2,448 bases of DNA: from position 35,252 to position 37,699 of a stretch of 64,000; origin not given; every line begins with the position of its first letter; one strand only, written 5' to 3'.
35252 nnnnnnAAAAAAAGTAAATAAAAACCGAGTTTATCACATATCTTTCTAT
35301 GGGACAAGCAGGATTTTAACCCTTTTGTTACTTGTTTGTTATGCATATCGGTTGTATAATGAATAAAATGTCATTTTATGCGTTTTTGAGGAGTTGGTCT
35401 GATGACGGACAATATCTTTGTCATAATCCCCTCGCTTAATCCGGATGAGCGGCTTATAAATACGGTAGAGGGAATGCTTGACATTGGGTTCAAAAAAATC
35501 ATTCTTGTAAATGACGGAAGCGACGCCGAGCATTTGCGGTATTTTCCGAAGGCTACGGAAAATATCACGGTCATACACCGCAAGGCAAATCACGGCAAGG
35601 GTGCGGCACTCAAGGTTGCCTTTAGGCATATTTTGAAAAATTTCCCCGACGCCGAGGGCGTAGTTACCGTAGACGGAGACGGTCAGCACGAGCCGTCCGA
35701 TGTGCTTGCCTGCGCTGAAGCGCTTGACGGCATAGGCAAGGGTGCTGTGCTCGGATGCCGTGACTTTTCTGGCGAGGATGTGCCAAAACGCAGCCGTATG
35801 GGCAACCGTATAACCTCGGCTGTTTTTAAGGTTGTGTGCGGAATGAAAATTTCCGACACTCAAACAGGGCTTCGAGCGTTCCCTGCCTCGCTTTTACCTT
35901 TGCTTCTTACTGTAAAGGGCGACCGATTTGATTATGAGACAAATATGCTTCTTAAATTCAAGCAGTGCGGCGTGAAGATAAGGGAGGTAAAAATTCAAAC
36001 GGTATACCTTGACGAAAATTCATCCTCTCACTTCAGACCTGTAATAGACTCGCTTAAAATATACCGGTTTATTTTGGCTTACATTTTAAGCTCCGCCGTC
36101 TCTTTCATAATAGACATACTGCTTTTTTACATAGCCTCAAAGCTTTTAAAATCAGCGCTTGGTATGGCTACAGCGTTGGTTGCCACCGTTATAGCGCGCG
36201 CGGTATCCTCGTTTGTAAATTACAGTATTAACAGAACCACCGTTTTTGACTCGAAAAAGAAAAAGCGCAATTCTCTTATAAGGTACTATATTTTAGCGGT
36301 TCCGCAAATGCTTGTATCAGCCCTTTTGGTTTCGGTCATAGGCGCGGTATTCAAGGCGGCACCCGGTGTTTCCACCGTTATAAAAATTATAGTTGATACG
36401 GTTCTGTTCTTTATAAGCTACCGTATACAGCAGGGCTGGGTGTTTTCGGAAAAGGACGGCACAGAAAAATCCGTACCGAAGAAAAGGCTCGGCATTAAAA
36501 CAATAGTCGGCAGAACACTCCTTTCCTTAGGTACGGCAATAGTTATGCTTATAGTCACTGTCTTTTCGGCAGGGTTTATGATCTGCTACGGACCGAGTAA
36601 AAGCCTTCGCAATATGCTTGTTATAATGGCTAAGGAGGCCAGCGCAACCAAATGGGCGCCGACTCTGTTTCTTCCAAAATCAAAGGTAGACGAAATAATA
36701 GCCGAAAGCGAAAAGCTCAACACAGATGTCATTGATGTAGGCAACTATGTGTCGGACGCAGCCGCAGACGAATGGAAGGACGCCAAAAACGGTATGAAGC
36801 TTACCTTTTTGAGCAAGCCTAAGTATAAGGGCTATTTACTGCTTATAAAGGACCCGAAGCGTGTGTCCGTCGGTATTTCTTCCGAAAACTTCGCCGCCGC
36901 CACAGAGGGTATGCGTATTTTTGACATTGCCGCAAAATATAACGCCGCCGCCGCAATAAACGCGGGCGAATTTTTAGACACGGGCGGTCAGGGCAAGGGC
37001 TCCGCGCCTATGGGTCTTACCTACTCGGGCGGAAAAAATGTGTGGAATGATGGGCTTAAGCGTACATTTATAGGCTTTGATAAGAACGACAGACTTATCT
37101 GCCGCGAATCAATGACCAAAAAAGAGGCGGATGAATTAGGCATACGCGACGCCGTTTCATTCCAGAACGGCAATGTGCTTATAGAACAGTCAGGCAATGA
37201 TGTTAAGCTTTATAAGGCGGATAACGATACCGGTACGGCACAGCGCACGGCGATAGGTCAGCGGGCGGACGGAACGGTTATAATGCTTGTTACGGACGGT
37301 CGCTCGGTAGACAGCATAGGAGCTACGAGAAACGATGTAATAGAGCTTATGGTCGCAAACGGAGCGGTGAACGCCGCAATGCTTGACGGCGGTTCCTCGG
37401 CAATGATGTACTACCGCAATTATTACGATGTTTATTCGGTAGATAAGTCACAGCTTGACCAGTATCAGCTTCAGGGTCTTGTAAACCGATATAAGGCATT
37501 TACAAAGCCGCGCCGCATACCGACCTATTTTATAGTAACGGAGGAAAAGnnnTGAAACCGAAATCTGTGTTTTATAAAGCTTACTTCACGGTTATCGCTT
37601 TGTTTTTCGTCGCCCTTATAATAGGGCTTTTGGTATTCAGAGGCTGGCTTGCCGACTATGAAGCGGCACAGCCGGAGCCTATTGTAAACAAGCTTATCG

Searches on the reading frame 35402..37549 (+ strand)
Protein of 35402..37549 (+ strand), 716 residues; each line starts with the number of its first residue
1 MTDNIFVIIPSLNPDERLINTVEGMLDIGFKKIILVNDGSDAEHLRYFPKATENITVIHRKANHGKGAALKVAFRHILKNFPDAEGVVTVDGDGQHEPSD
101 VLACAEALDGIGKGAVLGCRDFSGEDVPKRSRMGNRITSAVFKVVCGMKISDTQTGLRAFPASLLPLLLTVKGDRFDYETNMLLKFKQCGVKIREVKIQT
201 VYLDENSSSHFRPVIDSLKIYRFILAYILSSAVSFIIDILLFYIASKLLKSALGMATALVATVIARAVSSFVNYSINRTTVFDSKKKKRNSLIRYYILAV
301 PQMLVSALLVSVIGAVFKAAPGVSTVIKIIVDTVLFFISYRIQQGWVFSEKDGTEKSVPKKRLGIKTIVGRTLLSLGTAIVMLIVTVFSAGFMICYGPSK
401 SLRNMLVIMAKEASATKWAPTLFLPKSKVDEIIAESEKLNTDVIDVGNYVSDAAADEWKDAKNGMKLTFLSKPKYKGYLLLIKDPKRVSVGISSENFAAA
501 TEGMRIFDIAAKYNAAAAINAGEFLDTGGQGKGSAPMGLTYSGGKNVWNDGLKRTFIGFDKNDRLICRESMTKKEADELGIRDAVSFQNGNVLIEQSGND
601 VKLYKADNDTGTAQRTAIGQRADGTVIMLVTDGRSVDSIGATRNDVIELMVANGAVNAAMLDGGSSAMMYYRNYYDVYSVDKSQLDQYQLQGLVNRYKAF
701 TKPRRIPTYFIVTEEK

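Call 70: list_cluster_members(proteins=[window:35402-37549:+, window:42656-43993:+, window:10060-11190:-, window:12487-13290:+, window:13293-14030:+, window:29509-31122:+, window:44320-45954:-, window:1023-2117:-])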
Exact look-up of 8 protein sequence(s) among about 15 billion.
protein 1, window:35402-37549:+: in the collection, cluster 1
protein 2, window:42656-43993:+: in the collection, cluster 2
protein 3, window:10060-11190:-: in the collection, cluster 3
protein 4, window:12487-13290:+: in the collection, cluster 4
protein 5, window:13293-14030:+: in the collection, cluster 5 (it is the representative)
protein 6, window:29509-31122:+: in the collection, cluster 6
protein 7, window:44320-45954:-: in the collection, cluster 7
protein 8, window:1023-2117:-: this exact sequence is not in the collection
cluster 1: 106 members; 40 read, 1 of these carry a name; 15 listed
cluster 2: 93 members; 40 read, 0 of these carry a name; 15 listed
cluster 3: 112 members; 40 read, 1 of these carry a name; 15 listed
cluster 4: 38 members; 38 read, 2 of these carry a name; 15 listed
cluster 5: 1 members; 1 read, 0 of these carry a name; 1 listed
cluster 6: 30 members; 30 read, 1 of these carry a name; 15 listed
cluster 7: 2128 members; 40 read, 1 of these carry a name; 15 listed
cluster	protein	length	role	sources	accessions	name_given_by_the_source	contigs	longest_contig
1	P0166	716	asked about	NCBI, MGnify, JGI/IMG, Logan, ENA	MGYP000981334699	FL=1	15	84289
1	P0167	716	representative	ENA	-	-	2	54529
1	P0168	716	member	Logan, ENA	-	-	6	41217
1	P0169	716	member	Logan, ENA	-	-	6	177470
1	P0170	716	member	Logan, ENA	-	-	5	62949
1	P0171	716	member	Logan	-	-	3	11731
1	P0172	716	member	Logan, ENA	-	-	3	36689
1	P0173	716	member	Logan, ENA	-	-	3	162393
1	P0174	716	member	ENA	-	-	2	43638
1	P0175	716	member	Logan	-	-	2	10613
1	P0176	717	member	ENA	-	-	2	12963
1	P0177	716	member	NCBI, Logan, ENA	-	-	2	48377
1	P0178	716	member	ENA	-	-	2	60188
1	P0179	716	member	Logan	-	-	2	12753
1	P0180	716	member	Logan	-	-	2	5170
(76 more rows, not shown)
